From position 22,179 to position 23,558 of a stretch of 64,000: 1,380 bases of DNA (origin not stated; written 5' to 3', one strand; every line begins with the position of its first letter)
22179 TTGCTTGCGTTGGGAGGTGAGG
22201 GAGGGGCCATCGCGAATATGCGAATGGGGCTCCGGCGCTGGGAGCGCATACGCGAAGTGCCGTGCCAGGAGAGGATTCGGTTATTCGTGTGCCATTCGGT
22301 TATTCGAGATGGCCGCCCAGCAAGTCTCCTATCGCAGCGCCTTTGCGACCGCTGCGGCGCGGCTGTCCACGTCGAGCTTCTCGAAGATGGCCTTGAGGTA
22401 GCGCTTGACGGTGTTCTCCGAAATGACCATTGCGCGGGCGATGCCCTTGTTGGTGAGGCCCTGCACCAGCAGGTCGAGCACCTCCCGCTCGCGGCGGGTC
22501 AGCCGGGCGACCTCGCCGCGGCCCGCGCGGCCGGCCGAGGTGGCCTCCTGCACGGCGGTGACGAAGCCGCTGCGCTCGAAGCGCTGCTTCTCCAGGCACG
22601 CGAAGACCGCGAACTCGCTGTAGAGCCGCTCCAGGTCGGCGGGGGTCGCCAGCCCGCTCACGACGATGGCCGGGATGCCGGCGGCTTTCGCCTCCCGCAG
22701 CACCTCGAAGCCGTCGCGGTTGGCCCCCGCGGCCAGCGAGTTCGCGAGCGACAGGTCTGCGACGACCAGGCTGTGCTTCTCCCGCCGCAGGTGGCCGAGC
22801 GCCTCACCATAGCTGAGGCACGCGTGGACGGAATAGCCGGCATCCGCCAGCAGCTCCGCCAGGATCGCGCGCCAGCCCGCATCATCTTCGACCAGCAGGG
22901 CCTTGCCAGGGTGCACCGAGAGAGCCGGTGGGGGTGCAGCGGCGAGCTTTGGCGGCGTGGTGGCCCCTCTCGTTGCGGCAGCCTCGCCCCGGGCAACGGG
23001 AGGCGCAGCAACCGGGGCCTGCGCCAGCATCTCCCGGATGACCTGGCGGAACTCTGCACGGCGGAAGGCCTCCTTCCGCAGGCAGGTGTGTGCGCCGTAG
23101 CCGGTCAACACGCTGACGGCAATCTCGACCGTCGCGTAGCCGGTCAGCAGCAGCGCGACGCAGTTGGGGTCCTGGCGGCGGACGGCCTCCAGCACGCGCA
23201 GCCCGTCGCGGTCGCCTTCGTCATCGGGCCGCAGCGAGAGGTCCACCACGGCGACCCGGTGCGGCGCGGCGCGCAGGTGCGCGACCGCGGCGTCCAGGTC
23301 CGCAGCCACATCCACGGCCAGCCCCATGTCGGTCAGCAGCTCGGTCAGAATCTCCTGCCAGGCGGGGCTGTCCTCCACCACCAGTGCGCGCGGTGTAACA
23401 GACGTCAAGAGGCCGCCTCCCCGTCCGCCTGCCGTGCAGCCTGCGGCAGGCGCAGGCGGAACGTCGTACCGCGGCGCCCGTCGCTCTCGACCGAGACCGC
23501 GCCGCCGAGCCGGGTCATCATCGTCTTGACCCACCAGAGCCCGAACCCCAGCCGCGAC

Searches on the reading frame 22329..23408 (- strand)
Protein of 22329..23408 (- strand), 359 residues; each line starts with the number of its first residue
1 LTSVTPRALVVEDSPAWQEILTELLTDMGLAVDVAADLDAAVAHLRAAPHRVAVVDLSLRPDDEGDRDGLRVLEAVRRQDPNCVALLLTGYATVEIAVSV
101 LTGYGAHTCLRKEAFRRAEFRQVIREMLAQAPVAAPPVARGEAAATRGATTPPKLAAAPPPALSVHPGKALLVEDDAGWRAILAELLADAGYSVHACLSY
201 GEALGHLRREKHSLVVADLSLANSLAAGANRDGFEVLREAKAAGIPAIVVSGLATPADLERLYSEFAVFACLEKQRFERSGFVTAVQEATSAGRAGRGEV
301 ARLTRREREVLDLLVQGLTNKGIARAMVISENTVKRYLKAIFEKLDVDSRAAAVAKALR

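Call 23: search_protein_families(library=pfam, proteins=[window:22329-23408:-], max_evalue=0.01)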
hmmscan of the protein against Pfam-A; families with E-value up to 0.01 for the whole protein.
window:22329-23408:- (359 aa): 7 families
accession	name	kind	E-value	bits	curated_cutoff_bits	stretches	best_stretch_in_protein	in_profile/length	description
PF00072.30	Response_reg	-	6.8e-24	84.6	30.2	2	9-123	2-109/111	Response regulator receiver domain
PF00196.25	GerE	-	3e-19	68.8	23.5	1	302-356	2-56/57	Bacterial regulatory proteins, luxR family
PF08281.18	Sigma70_r4_2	-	2.8e-07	30.5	25.7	1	300-344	8-53/54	Sigma-70, region 4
PF21132.2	MFD_D3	-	8.8e-06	26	21.8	0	166-220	5-55/73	MFD, D3 domain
PF20161.5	VpsR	-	7.8e-05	22.8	23.7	0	6-58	10-60/121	VpsR domain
PF04545.22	Sigma70_r4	-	0.00025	20.9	24.1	1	301-345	3-48/50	Sigma-70, region 4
PF13384.12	HTH_23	-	0.00042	20.5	24.6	1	305-340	5-40/50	Homeodomain-like domain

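Call 24: search_solved_structures(query=window:22329-23408:-, max_evalue=0.001, show_alignments=3)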
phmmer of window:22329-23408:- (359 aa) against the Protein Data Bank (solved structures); distinct sequences matched with E-value up to 0.001: 38.
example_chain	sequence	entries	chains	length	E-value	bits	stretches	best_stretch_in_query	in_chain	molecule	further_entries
5xso_A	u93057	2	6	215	2.9e-09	40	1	298-359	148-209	Response regulator FixJ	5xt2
1yio_A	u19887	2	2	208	4.8e-09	39.2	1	171-352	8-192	response regulatory protein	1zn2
7x1k_A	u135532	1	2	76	8.9e-09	38.3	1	302-358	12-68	Chemotaxis protein CheY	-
1je8_A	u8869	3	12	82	1.1e-08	38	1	298-354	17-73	Nitrate/Nitrite Response Regulator Protein NARL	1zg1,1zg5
8u3b_G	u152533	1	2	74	2.1e-08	37.1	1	299-354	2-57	Nitrate/nitrite response regulator protein NarL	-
1a04_A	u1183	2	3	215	2.2e-08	37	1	291-354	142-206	NITRATE/NITRITE RESPONSE REGULATOR PROTEIN NARL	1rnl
1fse_A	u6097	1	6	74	2.6e-08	36.8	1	302-359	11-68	GERE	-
3c3w_A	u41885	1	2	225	5e-08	35.9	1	298-354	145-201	TWO COMPONENT TRANSCRIPTIONAL REGULATORY PROTEIN DEVR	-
4yn8_A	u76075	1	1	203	8.5e-08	35.1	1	301-357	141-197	Response regulator ChrA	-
4ldz_A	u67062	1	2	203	2.4e-07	33.6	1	231-356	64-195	Transcriptional regulatory protein DesR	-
1zlj_A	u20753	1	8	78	2.5e-07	33.6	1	300-355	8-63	Dormancy Survival Regulator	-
1zlk_A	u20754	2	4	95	2.8e-07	33.4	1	299-355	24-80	Dormancy Survival Regulator | TWO COMPONENT TRANSCRIPTIONAL REGULATORY PROTEIN DEVR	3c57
4d6x_A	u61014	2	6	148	3.1e-07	33.3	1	7-112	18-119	BACTERIAL REGULATORY, FIS FAMILY PROTEIN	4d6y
4wt0_B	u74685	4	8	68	9.8e-07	31.6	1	303-355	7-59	Response regulator receiver domain protein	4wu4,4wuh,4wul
4wsz_A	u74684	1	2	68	1.3e-06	31.2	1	303-355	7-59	Response regulator receiver domain protein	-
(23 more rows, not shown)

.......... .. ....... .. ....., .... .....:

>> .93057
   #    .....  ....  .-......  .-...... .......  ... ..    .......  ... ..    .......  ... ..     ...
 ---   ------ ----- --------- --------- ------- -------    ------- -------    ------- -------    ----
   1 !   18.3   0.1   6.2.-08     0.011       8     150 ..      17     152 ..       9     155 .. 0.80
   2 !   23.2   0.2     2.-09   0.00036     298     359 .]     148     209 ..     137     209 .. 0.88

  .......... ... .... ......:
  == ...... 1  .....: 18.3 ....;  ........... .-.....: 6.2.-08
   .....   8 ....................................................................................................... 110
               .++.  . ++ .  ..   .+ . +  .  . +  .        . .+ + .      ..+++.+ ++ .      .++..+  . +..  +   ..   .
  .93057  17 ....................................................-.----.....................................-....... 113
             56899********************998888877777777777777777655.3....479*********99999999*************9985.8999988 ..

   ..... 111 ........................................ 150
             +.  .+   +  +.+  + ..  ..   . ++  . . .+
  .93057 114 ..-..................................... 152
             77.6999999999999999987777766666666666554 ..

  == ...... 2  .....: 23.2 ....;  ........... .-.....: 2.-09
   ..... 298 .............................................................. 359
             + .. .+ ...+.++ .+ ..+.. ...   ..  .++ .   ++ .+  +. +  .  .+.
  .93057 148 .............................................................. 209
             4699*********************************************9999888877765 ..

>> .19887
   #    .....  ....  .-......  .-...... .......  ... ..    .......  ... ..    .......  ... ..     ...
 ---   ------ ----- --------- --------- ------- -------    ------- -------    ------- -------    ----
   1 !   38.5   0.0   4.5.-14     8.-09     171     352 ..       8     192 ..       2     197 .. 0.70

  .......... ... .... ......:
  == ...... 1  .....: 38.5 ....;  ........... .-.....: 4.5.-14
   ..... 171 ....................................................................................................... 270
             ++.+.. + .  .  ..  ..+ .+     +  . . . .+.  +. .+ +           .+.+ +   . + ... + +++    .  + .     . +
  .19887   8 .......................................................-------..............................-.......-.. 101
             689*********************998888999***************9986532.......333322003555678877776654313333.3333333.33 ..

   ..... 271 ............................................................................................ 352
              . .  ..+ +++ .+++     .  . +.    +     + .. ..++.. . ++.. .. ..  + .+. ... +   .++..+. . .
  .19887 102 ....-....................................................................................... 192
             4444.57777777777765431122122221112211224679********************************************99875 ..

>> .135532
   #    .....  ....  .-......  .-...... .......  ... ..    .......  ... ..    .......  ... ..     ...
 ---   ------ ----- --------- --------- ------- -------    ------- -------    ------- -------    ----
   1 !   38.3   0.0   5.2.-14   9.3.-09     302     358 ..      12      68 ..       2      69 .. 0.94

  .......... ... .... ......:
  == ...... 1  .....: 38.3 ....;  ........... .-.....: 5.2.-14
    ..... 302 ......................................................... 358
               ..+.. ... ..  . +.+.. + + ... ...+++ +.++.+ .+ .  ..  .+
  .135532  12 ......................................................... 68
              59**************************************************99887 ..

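Call 33: find_homologous_proteins(query=window:22329-23408:-, max_evalue=1e-20)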
Query window:22329-23408:- (359 aa): 1963 proteins with E <= 1e-20 among 8000 candidates; the best 120 are listed.
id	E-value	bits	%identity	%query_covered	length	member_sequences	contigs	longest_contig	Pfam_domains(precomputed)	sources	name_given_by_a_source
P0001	2.0e-206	703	94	100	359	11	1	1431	PF00196.26,PF08281.19,PF00072.31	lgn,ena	-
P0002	2.0e-200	683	92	100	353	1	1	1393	PF21132.3,PF00196.26,PF00072.31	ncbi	-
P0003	2.4e-197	673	92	98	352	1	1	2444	PF00196.26,PF08281.19,PF00072.31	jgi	-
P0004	1.6e-187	641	87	100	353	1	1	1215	PF00196.26,PF08281.19,PF00072.31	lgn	-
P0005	3.1e-150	518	72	100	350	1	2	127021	PF00196.26,PF08281.19,PF00072.31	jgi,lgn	jgi:DNA-binding NarL/FixJ family response regulator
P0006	7.0e-146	504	69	100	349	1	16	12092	PF00196.26,PF08281.19,PF00072.31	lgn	-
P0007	2.4e-141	489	67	100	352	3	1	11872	PF00196.26,PF08281.19,PF00072.31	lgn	-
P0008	6.1e-140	484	68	100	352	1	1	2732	PF00196.26,PF00072.31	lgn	-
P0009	1.9e-139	483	67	100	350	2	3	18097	PF00196.26,PF08281.19,PF00072.31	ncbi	-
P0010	2.8e-139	482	70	100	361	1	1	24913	PF13384.13,PF00196.26,PF04545.23,PF08281.19,PF00072.31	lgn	-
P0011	4.7e-139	481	67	98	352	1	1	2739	PF00196.26,PF08281.19,PF00072.31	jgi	jgi:DNA-binding NarL/FixJ family response regulator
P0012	2.3e-138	479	68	98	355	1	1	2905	PF00196.26,PF00072.31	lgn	-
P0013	3.2e-138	479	67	96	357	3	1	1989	PF00196.26,PF00072.31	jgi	jgi:DNA-binding NarL/FixJ family response regulator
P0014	4.5e-136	472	65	100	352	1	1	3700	PF00196.26,PF08281.19,PF00072.31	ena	-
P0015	5.6e-136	471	66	100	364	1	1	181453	PF00196.26,PF08281.19,PF00072.31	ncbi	-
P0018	7.0e-135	468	65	100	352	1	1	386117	PF00196.26,PF08281.19,PF00072.31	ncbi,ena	-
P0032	7.8e-133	461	65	100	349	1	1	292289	PF00196.26,PF04545.23,PF08281.19,PF00072.31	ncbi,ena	-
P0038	1.4e-131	457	64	100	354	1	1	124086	PF00196.26,PF08281.19,PF00072.31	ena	-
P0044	1.1e-130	454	63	100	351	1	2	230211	PF13384.13,PF00196.26,PF08281.19,PF00072.31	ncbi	-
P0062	3.5e-127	442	67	92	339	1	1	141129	PF00196.26,PF08281.19,PF00072.31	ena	-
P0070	5.1e-126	439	63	96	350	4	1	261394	PF00196.26,PF04545.23,PF08281.19,PF00072.31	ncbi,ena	-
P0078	3.3e-124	433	60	97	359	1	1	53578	PF00196.26,PF04545.23,PF08281.19,PF00072.31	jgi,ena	jgi:DNA-binding NarL/FixJ family response regulator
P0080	5.0e-124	432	64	97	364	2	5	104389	PF00196.26,PF08281.19,PF00072.31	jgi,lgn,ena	jgi:DNA-binding NarL/FixJ family response regulator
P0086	2.4e-123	430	62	97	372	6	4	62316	PF00196.26,PF04545.23,PF08281.19,PF00072.31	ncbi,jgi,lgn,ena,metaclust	jgi:DNA-binding NarL/FixJ family response regulator|metaclust:\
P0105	8.2e-119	415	61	100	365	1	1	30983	PF00196.26,PF08281.19,PF00072.31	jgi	jgi:DNA-binding NarL/FixJ family response regulator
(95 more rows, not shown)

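Call 34: find_encoding_contigs(protein=P0005, flank=10000, max_places=2)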
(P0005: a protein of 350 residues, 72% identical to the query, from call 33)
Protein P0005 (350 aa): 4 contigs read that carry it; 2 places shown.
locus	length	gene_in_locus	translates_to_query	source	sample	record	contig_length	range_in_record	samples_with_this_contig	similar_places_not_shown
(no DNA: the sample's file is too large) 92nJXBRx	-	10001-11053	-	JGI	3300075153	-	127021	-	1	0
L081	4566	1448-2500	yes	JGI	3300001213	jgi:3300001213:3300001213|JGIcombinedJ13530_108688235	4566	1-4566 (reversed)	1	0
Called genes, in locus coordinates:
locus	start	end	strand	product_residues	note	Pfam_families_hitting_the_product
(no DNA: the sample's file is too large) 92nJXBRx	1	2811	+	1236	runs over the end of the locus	PF03710:GlnE, PF03445:DUF294 (weak), PF08335:GlnD_UR_UTase, PF10335:DUF294_C (faint), PF24931:ACT_ACR9_3rd (faint), PF03710:GlnE, PF08335:GlnD_UR_UTase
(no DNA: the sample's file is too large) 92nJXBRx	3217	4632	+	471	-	PF03951:Gln-synt_N, PF00120:Gln-synt_C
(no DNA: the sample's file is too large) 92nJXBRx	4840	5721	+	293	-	PF01430:HSP33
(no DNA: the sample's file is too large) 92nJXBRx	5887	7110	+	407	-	PF00909:Ammonium_transp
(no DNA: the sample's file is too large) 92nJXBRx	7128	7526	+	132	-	PF00543:P-II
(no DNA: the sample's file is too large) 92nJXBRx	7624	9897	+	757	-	PF01590:GAF (weak), PF13185:GAF_2, PF01590:GAF, PF13185:GAF_2, PF13492:GAF_3, PF13185:GAF_2, PF13492:GAF_3, PF02518:HATPase_c, +1 more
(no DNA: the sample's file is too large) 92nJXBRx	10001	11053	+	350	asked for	PF00072:Response_reg, PF00196:GerE, PF08281:Sigma70_r4_2 (weak)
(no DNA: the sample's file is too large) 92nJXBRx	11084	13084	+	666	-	-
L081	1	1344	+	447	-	PF01590:GAF (weak), PF13185:GAF_2, PF13492:GAF_3, PF02518:HATPase_c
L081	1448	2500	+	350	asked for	PF00072:Response_reg, PF00196:GerE, PF08281:Sigma70_r4_2 (weak)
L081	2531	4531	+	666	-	-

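Call 35: find_encoding_contigs(protein=P0018, flank=10000, max_places=2)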
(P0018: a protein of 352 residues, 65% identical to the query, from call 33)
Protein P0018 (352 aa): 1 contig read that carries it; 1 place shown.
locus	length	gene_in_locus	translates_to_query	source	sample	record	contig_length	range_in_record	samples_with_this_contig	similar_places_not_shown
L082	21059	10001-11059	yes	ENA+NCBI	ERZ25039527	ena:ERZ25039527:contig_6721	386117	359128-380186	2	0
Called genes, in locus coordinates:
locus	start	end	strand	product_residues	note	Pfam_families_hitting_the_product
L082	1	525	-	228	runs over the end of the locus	-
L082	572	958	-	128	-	PF07885:Ion_trans_2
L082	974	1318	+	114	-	-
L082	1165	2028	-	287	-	-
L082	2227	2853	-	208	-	PF05239:PRC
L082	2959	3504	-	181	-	-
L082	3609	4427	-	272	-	PF00924:MS_channel_2nd, PF21082:MS_channel_3rd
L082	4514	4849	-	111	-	-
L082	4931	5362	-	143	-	PF19850:DUF6325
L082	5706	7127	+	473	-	PF03951:Gln-synt_N, PF00120:Gln-synt_C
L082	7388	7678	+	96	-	PF00543:P-II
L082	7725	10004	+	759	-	PF01590:GAF, PF13185:GAF_2, PF01590:GAF, PF13185:GAF_2, PF13492:GAF_3, PF01590:GAF, PF13185:GAF_2, PF13492:GAF_3, +1 more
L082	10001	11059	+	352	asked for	PF00072:Response_reg, PF00196:GerE, PF08281:Sigma70_r4_2 (weak)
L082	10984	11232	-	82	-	-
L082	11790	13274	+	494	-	PF04715:, PF00425:Chorismate_bind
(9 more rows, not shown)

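Call 36: find_encoding_contigs(protein=P0070, flank=10000, max_places=2)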
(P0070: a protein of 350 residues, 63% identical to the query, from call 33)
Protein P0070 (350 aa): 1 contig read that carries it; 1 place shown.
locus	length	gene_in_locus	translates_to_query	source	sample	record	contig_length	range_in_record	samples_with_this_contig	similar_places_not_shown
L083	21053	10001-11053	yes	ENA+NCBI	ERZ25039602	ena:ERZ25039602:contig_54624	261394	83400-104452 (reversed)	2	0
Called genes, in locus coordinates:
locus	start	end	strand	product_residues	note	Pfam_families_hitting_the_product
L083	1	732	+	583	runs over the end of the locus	PF03710:GlnE, PF08335:GlnD_UR_UTase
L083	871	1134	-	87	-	-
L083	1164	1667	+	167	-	-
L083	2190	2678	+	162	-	PF08335:GlnD_UR_UTase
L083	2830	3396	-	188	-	PF04519:Bactofilin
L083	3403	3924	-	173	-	PF04519:Bactofilin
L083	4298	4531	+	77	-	PF03951:Gln-synt_N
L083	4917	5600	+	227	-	PF00120:Gln-synt_C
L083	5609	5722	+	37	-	-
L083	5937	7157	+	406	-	PF00909:Ammonium_transp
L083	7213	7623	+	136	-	PF00543:P-II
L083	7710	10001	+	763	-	PF01590:GAF, PF13185:GAF_2, PF01590:GAF, PF13185:GAF_2, PF13492:GAF_3, PF01590:GAF (weak), PF13185:GAF_2 (weak), PF02518:HATPase_c, +1 more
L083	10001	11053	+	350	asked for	PF00072:Response_reg, PF08281:Sigma70_r4_2, PF00196:GerE, PF04545:Sigma70_r4 (weak)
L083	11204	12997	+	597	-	PF13231:PMT_2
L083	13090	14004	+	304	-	PF02126:PTE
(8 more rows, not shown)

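Call 37: find_encoding_contigs(protein=P0032, flank=10000, max_places=1)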
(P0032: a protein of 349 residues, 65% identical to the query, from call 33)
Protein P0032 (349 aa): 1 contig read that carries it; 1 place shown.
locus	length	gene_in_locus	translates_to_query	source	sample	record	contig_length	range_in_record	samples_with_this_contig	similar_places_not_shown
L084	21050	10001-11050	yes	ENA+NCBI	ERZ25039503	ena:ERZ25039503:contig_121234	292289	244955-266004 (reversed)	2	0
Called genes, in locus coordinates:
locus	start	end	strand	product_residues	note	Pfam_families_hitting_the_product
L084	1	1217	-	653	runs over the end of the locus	PF27151:YagJ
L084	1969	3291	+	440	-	PF03816:LytR_cpsA_psr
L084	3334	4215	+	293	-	PF01430:HSP33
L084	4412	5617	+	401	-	PF00999:Na_H_Exchanger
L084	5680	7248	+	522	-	PF00909:Ammonium_transp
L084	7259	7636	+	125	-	PF00543:P-II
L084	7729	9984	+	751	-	PF01590:GAF, PF13185:GAF_2, PF01590:GAF, PF13185:GAF_2, PF13492:GAF_3, PF01590:GAF, PF13185:GAF_2, PF02518:HATPase_c, +2 more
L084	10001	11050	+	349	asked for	PF00072:Response_reg, PF00196:GerE, PF04545:Sigma70_r4 (faint), PF08281:Sigma70_r4_2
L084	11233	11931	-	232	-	PF02525:Flavodoxin_2, PF03358:FMN_red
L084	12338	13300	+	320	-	PF00532:Peripla_BP_1, PF13407:Peripla_BP_4 (weak), PF13377:Peripla_BP_3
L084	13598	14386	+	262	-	-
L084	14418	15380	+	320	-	PF01208:URO-D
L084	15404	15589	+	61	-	PF01208:URO-D (weak)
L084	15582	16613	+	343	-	PF01208:URO-D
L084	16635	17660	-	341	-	PF01548:DEDD_Tnp_IS110, PF02371:Transposase_20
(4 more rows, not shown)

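Call 38: find_encoding_contigs(protein=P0044, flank=10000, max_places=1)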
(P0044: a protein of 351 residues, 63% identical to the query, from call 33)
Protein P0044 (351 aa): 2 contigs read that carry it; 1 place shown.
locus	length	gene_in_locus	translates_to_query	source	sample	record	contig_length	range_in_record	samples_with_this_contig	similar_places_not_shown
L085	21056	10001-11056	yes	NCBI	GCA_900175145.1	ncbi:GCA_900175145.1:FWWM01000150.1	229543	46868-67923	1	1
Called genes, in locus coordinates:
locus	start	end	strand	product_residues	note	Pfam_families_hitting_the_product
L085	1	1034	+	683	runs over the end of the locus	PF01578:Cytochrom_C_asm, PF16327:CcmF_C, PF05140:ResB (faint)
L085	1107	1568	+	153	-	PF13240:Zn_Ribbon_1 (weak), PF13248:Zn_ribbon_3 (weak)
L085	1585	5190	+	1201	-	PF03710:GlnE, PF03445:DUF294 (faint), PF10335:DUF294_C (faint), PF08335:GlnD_UR_UTase, PF01842:ACT (faint), PF26956:ACT_ACR_D1 (faint), PF03710:GlnE, PF08335:GlnD_UR_UTase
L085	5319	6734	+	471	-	PF03951:Gln-synt_N, PF00120:Gln-synt_C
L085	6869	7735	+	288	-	PF01430:HSP33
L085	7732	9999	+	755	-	PF13185:GAF_2, PF01590:GAF, PF13185:GAF_2, PF13492:GAF_3, PF02518:HATPase_c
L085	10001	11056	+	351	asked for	PF00072:Response_reg, PF00196:GerE, PF08281:Sigma70_r4_2, PF13384:HTH_23 (weak)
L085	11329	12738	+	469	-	-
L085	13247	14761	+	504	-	PF04715:, PF00425:Chorismate_bind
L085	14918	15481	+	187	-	PF00117:GATase, PF07722:Peptidase_C26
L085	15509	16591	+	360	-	PF02885:Glycos_trans_3N, PF00591:Glycos_transf_3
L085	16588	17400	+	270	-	PF00218:IGPS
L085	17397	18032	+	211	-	PF00697:PRAI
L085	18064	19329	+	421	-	PF00291:PALP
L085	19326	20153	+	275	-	PF00290:Trp_syntA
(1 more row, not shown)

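Call 39: find_encoding_contigs(protein=P0078, flank=10000, max_places=1)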
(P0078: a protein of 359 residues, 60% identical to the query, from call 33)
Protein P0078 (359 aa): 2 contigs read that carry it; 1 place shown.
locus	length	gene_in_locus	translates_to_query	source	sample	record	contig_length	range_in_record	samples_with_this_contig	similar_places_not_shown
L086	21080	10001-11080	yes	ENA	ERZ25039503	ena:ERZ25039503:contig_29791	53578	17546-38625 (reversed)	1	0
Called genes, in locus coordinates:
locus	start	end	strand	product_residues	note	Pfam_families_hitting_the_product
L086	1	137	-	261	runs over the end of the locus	PF03328:HpcH_HpaI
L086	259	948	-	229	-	PF05161:MOFRL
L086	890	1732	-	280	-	PF13660:DUF4147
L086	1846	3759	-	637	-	PF02730:AFOR_N, PF01314:AFOR_C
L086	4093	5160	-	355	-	PF00356:LacI, PF00532:Peripla_BP_1, PF13407:Peripla_BP_4, PF13377:Peripla_BP_3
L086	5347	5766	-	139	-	-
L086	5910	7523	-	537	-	PF00118:Cpn60_TCP1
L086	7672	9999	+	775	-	PF01590:GAF (weak), PF13185:GAF_2, PF01590:GAF, PF13185:GAF_2, PF13492:GAF_3, PF01590:GAF, PF13185:GAF_2, PF02518:HATPase_c, +1 more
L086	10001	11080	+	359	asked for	PF00072:Response_reg, PF00196:GerE, PF04545:Sigma70_r4 (faint), PF08281:Sigma70_r4_2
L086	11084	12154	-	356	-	PF01408:GFO_IDH_MocA, PF21252:Glyco_hydro_109_C, PF22725:GFO_IDH_MocA_C3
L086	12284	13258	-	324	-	PF00248:Aldo_ket_red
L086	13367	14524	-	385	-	PF00005:ABC_tran, PF17912:OB_MalK (weak)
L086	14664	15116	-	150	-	PF14310:Fn3-like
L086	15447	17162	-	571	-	PF00933:Glyco_hydro_3, PF01915:Glyco_hydro_3_C, PF07691:PA14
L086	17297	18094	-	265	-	PF02633:Creatininase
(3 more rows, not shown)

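Call 40: find_encoding_contigs(protein=P0086, flank=10000, max_places=1)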
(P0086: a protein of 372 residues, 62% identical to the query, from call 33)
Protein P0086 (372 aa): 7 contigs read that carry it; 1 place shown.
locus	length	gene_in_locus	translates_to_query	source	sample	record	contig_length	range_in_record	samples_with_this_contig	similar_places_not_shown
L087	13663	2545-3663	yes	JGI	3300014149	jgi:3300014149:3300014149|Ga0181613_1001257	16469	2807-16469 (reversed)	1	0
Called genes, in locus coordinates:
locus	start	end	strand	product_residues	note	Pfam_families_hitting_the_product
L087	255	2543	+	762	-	PF01590:GAF, PF13185:GAF_2, PF01590:GAF, PF13185:GAF_2, PF13492:GAF_3, PF01590:GAF, PF13185:GAF_2, PF02518:HATPase_c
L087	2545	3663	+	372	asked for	PF00072:Response_reg, PF00196:GerE, PF04545:Sigma70_r4 (weak), PF08281:Sigma70_r4_2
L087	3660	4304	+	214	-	PF01081:Aldolase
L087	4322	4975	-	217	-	-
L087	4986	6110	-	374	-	PF13439:Glyco_transf_4, PF13579:Glyco_trans_4_4, PF20706:GT4-conflict, PF00534:Glycos_transf_1, PF13692:Glyco_trans_1_4, PF13524:Glyco_trans_1_2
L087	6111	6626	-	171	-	PF04138:GtrA_DPMS_TM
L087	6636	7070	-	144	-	PF04138:GtrA_DPMS_TM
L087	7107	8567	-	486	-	PF04932:Wzy_C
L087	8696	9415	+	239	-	PF13462:Thioredoxin_4, PF01323:DSBA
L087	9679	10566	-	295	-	PF01048:PNP_UDP_1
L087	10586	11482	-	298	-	-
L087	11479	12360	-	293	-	PF00459:Inositol_P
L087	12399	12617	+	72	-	-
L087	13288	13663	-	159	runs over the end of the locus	PF01668:SmpB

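Call 46: search_protein_families(library=ncbifam, proteins=[window:22329-23408:-], max_evalue=0.001)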
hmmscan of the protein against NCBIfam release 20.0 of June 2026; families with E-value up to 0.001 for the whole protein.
window:22329-23408:- (359 aa): 74 families (the best 25 are shown)
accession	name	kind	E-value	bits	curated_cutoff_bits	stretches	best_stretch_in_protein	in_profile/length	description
NF051870.1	NAssimRespRegNtrX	equivalog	1.3e-20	73.8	600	2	9-109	5-101/452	nitrogen assimilation response regulator NtrX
NF006900.1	PRK09390.1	equivalog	3.9e-20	72.3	255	2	171-358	8-198/203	response regulator FixJ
NF047785.1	respo_reg_MadR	equivalog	1.6e-18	66.8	300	1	298-357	144-203/209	MadR family response regulator transcription factor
NF033791.1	ActR_PrrA_rreg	equivalog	3e-16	59.9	250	1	9-114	5-104/173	ActR/PrrA/RegA family redox response regulator transcription factor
TIGR03020.2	EpsA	equivalog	1.2e-13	51.3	170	1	294-358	181-246/247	XrtB/PEP-CTERM-associated transcriptional regulator EpsA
NF007935.0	PRK10651.1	equivalog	4.8e-13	48.8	250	1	296-353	149-206/216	two-component system response regulator NarL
NF007505.1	PRK10100.1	equivalog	9.6e-13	48.3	250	1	294-357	136-199/204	biofilm master transcriptional regulator CsgD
NF007928.2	PRK10643.1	equivalog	2.9e-12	46.7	330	1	8-128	3-116/216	two-component system response regulator PmrA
NF045717.1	DVU0259_DivK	exception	7.6e-12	45.4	160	1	169-256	4-88/117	DVU0259 family response regulator domain-containing protein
NF046022.1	RespRegCpdRBruc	equivalog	1.1e-11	44.7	180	1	170-241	4-68/120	cell cycle two-component system response regulator CpdR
NF045944.1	ResRegRpaBCyano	equivalog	1.7e-11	43.9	330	1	171-257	1-81/229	response regulator transcription factor RpaB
NF011695.0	PRK15115.1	equivalog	1.7e-11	43.6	763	1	166-289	5-121/445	two-component system response regulator GlrR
TIGR02915.1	PEP_resp_reg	equivalog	3.3e-11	42.7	502.6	1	9-101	2-92/445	PEP-CTERM-box response regulator transcription factor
NF007708.0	PRK10403.1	equivalog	4.2e-11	42.7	343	1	300-354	151-205/215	nitrate/nitrite response regulator protein NarP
NF040749.1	tetrathio_RR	equivalog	7.3e-11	42.1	290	1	297-355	128-186/191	tetrathionate respiration response regulator TtrR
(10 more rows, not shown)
